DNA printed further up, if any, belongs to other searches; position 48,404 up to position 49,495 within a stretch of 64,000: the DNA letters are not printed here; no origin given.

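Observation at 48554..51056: Lower-GC four-gene insert encoding envelope-targeted proteins, wedged between two related tail-fibre genes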

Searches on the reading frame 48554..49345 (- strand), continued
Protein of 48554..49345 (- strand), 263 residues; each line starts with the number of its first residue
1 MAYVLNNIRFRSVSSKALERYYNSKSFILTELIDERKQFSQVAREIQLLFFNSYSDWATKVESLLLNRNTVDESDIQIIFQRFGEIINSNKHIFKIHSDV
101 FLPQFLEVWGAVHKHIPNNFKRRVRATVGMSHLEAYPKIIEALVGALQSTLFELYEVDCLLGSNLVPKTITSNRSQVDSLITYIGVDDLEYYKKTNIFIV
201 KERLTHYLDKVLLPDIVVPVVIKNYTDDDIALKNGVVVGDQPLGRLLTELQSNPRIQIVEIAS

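Call 53: get_annotated_region(hit=H22, flank=7000)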
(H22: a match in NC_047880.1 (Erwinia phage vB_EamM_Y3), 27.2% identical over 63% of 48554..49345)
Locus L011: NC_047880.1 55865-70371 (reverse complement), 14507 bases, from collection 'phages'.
description: Erwinia phage vB_EamM_Y3, complete genome.
organism: Erwinia phage vB_EamM_Y3 (NCBI taxid 1983553)
taxonomy: Viruses; Duplodnaviria; Heunggongvirae; Uroviricota; Caudoviricetes; Sasquatchvirus; Sasquatchvirus Y3
host: Erwinia amylovora 1/79; source: Soil of an apple orchard; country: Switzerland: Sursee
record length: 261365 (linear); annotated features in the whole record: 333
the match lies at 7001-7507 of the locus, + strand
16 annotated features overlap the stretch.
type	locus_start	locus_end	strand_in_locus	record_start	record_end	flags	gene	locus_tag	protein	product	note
CDS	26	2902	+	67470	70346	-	-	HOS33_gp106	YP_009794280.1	ILEI domain containing protein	-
CDS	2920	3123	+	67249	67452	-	-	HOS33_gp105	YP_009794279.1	hypothetical protein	-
CDS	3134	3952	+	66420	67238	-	-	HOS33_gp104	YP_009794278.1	tail fiber protein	-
CDS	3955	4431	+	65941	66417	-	-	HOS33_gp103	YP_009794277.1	tail fiber protein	-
CDS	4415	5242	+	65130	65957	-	-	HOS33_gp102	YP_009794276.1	HNH endonuclease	-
CDS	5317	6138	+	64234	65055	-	-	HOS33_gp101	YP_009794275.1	hypothetical protein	-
CDS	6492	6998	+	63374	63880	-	-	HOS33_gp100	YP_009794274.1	membrane protein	-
CDS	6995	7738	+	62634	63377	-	-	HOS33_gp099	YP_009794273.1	ABC transporter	-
CDS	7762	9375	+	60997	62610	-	-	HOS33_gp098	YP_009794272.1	virion structural protein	-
CDS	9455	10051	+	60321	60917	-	-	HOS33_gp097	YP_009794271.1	hypothetical protein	-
CDS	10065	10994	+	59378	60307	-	-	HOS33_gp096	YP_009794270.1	hypothetical protein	-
CDS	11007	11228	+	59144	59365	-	-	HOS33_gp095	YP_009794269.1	hypothetical protein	-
CDS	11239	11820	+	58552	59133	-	-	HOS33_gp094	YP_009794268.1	hypothetical protein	-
CDS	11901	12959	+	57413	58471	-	-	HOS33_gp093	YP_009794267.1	hypothetical protein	-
CDS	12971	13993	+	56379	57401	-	-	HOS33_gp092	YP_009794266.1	hypothetical protein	-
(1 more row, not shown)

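Call 54: get_annotated_region(hit=H6, flank=7000)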
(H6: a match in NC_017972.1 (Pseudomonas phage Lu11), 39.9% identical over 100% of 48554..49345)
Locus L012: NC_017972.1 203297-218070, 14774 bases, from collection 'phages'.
description: Pseudomonas phage Lu11, complete genome.
organism: Pseudomonas phage Lu11 (NCBI taxid 1161927)
taxonomy: Viruses; Duplodnaviria; Heunggongvirae; Uroviricota; Caudoviricetes
host: Pseudomonas putida var. Manila; source: soil; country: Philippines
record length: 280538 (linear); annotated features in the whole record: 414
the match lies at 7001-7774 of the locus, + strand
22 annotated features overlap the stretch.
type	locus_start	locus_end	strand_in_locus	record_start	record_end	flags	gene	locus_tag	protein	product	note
regulatory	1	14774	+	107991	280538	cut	-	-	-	promoter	putative middle/late promoter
CDS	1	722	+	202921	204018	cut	-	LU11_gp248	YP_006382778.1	hypothetical protein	-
CDS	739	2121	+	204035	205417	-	-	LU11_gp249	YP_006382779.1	hypothetical protein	-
CDS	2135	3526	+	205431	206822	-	-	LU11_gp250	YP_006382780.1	hypothetical protein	-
CDS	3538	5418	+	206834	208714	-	-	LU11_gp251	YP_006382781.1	hypothetical protein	-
CDS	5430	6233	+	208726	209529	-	-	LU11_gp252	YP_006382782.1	hypothetical protein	-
CDS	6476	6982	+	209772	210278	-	-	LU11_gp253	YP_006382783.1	hypothetical protein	-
CDS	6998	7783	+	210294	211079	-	-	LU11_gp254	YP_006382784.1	ABC transporter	-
CDS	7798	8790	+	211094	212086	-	-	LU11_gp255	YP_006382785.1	virion structural protein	-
CDS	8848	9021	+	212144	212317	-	-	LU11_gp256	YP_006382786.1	hypothetical protein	-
CDS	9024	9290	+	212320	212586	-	-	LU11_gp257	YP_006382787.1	hypothetical protein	-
CDS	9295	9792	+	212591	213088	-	-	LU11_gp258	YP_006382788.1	hypothetical protein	-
CDS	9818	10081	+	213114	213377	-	-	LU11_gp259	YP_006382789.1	hypothetical protein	-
CDS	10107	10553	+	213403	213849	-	-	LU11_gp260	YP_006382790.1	endolysin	-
CDS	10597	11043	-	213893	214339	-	-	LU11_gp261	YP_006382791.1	hypothetical protein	-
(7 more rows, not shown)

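Call 57: search_dna_similar(query=window:48554-49345:-, collection=phages, mode=protein, max_evalue=0.01, max_rows=60, rows=spread)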
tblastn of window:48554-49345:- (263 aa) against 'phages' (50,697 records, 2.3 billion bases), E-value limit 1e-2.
Records with a match: 71; places in all: 71; records where one place covers at least 80% of the query: 5.
Best place of each record, by identity: 60-80% 2; <60% 69.
By first word of the organism name: Erwinia 48; Dickeya 8; Vibrio 6; Pseudomonas 5; Yersinia 1; Ralstonia 1; Salmonella 1; Alcaligenes 1.
By host as written in the record: Erwinia amylovora 43; Dickeya solani MK10 6; Pseudomonas aeruginosa PAO1 2; Pseudomonas putida var. Manila 2; Vibrio alginolyticus CECT 521 2; Dickeya solani 2; Erwinia amylovora 1/79 2; Erwinia amylovora strain phiEa100 ATCC 29780 2; and 10 more.
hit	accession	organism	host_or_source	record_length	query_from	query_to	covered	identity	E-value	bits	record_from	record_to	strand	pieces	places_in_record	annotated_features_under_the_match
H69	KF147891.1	Pseudomonas phage PaBG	Pseudomonas aeruginosa PAO1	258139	1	263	100%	76.0%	6e-122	388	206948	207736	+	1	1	putative membrane protein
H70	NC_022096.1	Pseudomonas phage PaBG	Pseudomonas aeruginosa PAO1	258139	1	263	100%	76.0%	6e-122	388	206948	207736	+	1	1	ABC transporter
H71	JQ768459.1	Pseudomonas phage Lu11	Pseudomonas putida var. Manila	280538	1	263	100%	39.9%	2e-54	194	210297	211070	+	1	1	promoter | hypothetical protein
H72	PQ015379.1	Pseudomonas phage HRDY3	Pseudomonas sp.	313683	3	248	94%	40.2%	1e-56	200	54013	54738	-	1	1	ABC transporter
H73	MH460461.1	Dickeya phage vB_DsoM_JA29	Dickeya solani MK10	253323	2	161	61%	29.0%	5e-11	68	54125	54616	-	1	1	hypothetical protein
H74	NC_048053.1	Dickeya phage vB_DsoM_JA29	Dickeya solani MK10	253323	2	161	61%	29.0%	5e-11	68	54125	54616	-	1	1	ABC transporter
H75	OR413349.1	Vibrio phage pv27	Vibrio parahaemolyticus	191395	6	173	64%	27.1%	3e-11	69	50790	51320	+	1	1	ABC transporter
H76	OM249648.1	Vibrio phage phiKT1024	Vibrio sp.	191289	6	173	64%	27.1%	3e-11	69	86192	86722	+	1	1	hypothetical protein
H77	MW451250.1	Vibrio phage phiTY18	Vibrio parahaemolyticus TY18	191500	6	173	64%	27.1%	3e-11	69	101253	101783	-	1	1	record has no annotation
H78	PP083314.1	Vibrio phage VB_VaC_SRILMA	Vibrio alginolyticus CECT 521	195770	6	173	64%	27.1%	7e-11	68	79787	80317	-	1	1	ABC transporter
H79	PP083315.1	Vibrio phage VB_VaC_TDDLMA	Vibrio alginolyticus CECT 521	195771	6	173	64%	27.1%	7e-11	68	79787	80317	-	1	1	ABC transporter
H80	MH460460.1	Dickeya phage vB_DsoM_JA13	Dickeya solani MK10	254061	2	161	61%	28.4%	3e-10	66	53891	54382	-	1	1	putative membrane protein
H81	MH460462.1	Dickeya phage vB_DsoM_JA33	Dickeya solani MK10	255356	2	161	61%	28.4%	3e-10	66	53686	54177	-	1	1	hypothetical protein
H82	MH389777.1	Dickeya phage vB_DsoM_JA11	Dickeya solani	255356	2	161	61%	28.4%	3e-10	66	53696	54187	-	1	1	hypothetical protein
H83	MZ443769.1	Erwinia phage pEp_SNUABM_52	Erwinia amylovora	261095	2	167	63%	27.2%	2e-11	70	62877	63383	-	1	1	hypothetical protein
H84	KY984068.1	Erwinia phage vB_EamM_Y3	Erwinia amylovora 1/79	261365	2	167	63%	27.2%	2e-11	70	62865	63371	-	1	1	hypothetical protein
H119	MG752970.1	Ralstonia phage RsoM2USA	Ralstonia solanacearum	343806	1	156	59%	25.1%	4e-6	54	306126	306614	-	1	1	hypothetical protein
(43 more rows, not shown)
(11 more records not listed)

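Call 63: get_annotated_region(hit=H5, flank=9000)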
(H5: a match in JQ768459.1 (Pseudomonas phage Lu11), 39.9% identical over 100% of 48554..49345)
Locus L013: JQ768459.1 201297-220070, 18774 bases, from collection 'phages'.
description: Pseudomonas phage Lu11, complete genome.
organism: Pseudomonas phage Lu11 (NCBI taxid 1161927)
taxonomy: Viruses; Duplodnaviria; Heunggongvirae; Uroviricota; Caudoviricetes
host: Pseudomonas putida var. Manila; source: soil; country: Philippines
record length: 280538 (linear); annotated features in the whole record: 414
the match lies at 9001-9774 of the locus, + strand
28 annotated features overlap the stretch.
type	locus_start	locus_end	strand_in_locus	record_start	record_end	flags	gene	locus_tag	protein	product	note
regulatory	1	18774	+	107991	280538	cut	-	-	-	promoter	putative middle/late promoter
CDS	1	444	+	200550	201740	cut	-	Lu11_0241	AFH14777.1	hypothetical protein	-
CDS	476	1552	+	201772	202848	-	-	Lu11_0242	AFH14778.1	hypothetical protein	-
CDS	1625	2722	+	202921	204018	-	-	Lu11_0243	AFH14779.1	hypothetical protein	-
CDS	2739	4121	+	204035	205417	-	-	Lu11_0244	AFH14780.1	hypothetical protein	-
CDS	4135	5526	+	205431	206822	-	-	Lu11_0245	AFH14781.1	hypothetical protein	-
CDS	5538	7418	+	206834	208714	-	-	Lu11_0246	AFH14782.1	hypothetical protein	-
CDS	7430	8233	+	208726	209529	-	-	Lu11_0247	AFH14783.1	hypothetical protein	-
CDS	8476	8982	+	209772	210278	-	-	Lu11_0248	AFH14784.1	hypothetical protein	-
CDS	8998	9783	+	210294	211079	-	-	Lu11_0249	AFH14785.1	hypothetical protein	-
CDS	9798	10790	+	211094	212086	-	-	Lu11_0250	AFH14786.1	hypothetical protein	-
CDS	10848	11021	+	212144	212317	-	-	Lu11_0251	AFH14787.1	hypothetical protein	-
CDS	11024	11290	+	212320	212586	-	-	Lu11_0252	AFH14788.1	hypothetical protein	-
CDS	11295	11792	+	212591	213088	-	-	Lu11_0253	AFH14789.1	hypothetical protein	-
CDS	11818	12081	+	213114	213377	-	-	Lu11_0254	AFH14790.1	hypothetical protein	-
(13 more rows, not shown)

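Call 67: get_annotated_region(hit=H84, flank=8000)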
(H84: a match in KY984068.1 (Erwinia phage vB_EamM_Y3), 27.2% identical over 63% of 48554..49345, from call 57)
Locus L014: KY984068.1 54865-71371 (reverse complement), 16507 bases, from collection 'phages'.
description: Erwinia phage vB_EamM_Y3, complete genome.
organism: Erwinia phage vB_EamM_Y3 (NCBI taxid 1983553)
taxonomy: Viruses; Duplodnaviria; Heunggongvirae; Uroviricota; Caudoviricetes; Sasquatchvirus; Sasquatchvirus Y3
host: Erwinia amylovora 1/79; source: Soil of an apple orchard; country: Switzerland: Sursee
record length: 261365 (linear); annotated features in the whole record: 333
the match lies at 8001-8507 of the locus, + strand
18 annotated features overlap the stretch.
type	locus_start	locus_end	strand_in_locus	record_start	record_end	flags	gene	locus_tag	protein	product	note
CDS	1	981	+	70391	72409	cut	-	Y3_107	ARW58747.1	hypothetical protein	-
CDS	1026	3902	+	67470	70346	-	-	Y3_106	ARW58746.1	ILEI domain containing protein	-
CDS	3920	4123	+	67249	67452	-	-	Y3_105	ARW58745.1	hypothetical protein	-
CDS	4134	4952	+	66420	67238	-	-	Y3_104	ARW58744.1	putative tail fiber protein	-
CDS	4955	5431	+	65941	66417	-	-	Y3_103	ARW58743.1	hypothetical protein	-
CDS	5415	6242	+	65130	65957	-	-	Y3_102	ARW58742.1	hypothetical protein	-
CDS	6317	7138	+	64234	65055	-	-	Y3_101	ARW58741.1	hypothetical protein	-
CDS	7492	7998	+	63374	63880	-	-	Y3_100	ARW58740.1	putative membrane protein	-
CDS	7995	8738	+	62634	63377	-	-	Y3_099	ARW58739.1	hypothetical protein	-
CDS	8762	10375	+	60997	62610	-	-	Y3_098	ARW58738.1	putative virion protein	-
CDS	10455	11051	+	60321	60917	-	-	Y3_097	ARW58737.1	hypothetical protein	-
CDS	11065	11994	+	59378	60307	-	-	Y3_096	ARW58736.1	hypothetical protein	-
CDS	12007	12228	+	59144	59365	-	-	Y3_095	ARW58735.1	hypothetical protein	-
CDS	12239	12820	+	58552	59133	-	-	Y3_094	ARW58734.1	hypothetical protein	-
CDS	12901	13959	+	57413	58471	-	-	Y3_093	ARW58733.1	hypothetical protein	-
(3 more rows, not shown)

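Call 68: get_annotated_region(hit=H75, flank=8000)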
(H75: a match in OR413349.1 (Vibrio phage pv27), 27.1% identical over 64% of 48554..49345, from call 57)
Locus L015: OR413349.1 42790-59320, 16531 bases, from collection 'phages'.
description: Vibrio phage pv27, complete genome.
organism: Vibrio phage pv27 (NCBI taxid 3074848)
taxonomy: Viruses; Duplodnaviria; Heunggongvirae; Uroviricota; Caudoviricetes
host: Vibrio parahaemolyticus; source: shirmp pond water and mud; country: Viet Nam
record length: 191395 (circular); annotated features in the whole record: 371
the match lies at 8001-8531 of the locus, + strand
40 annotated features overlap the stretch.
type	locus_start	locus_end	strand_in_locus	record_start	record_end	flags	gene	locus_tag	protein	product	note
CDS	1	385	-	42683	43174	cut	-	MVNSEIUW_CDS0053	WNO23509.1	tail tube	-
CDS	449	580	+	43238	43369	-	-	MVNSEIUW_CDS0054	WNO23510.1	hypothetical protein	-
CDS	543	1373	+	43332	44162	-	-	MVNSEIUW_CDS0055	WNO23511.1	RNA polymerase sigma factor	-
CDS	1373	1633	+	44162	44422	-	-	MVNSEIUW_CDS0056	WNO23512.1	hypothetical protein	-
CDS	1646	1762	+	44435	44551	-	-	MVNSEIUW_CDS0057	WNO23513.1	hypothetical protein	-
CDS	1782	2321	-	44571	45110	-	-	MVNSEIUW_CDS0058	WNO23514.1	endonuclease VII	-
CDS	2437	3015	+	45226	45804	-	-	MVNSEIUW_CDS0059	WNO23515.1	hypothetical protein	-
CDS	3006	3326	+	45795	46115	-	-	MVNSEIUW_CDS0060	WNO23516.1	hypothetical protein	-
CDS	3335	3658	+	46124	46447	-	-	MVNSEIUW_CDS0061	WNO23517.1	hypothetical protein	-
CDS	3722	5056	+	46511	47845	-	-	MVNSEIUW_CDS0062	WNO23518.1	HNH endonuclease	-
CDS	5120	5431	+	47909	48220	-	-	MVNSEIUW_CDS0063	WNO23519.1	hypothetical protein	-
CDS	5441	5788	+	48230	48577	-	-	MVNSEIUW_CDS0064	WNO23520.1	hypothetical protein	-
CDS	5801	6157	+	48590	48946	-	-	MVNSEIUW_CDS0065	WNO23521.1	hypothetical protein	-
CDS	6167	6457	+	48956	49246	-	-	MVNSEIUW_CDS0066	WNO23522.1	hypothetical protein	-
CDS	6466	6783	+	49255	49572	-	-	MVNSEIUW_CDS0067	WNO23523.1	hypothetical protein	-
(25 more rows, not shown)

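Call 69: get_annotated_region(hit=H119, flank=6000)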
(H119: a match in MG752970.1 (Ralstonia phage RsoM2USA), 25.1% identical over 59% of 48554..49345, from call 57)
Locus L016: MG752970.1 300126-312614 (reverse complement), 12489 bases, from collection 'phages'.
description: Ralstonia phage RsoM2USA, complete genome.
organism: Ralstonia phage RsoM2USA (NCBI taxid 2070027)
taxonomy: Viruses; Duplodnaviria; Heunggongvirae; Uroviricota; Caudoviricetes
host: Ralstonia solanacearum; source: soil; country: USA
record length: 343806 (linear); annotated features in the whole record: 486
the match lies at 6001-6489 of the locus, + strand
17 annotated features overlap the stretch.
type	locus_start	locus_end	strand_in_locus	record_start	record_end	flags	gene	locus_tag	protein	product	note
CDS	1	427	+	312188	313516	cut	-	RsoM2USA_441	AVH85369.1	hypothetical protein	-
CDS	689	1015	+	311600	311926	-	-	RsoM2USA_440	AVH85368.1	hypothetical protein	-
CDS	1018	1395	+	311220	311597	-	-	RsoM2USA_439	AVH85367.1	hypothetical protein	-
CDS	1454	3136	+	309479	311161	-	-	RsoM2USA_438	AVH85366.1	hypothetical protein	-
CDS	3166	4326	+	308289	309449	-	-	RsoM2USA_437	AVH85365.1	hypothetical protein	-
CDS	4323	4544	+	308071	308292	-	-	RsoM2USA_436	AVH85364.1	hypothetical protein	-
CDS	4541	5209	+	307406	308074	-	-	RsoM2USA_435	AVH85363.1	hypothetical protein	-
CDS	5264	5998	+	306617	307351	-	-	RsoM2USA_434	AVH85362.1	hypothetical protein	-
CDS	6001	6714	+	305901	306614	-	-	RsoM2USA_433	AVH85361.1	hypothetical protein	-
CDS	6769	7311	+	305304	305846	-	-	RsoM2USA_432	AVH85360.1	hypothetical protein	-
CDS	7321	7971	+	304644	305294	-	-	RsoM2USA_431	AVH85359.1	hypothetical protein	-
CDS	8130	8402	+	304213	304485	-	-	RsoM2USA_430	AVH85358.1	hypothetical protein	-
CDS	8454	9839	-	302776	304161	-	-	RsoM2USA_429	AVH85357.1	hypothetical protein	-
CDS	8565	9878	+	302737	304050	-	-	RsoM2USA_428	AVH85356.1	hypothetical protein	-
CDS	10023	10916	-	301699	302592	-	-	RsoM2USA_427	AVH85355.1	hypothetical protein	-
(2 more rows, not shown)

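Call 77: find_related_loci(query=A2, collection=genome_contigs, flank=6000)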
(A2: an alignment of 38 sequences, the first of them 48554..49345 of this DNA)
Query A2 (263 aa) in genome_contigs; peptide patterns used: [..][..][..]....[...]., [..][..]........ (x = any residue, [..] = any of these).
24 stretches matched a pattern, but none encodes a relative of the query by tblastn (E <= 1e-3).

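Call 79: find_related_loci(query=A2, collection=viral_contigs, flank=6000)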
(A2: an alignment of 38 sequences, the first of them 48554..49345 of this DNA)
Query A2 (263 aa) in viral_contigs; peptide patterns used: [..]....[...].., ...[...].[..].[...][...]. (x = any residue, [..] = any of these).
39 stretches matched a pattern; 22 encode a relative of the query (tblastn E <= 1e-3); 22 distinct loci.
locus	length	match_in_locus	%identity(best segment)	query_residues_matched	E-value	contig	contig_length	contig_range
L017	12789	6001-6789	100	1-263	3e-177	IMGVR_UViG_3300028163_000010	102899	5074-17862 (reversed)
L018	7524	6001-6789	100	1-263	1e-176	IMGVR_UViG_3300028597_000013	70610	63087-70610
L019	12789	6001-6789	76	1-263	2e-136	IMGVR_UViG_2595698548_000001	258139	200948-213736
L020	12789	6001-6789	73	1-263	3e-131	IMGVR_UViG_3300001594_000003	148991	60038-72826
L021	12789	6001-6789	75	1-263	1e-135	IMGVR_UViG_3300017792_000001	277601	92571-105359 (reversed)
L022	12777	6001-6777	49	1-263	8e-75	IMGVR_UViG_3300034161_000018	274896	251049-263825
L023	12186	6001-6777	48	1-263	3e-73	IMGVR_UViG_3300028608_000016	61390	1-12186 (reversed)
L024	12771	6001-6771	43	1-263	2e-66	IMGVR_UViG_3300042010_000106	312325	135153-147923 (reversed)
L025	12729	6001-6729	41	1-247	4e-65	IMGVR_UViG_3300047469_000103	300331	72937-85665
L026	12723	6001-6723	41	3-247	4e-62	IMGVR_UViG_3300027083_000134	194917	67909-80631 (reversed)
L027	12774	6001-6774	40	1-263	3e-62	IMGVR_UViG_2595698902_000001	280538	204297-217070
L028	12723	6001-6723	41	3-247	4e-62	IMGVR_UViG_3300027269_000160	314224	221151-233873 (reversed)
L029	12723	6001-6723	40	3-247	2e-61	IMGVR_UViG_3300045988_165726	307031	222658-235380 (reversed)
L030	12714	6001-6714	39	6-247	3e-61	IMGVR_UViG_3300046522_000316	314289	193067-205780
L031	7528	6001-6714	39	6-247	1e-60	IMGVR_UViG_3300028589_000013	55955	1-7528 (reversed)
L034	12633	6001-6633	28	2-226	3e-18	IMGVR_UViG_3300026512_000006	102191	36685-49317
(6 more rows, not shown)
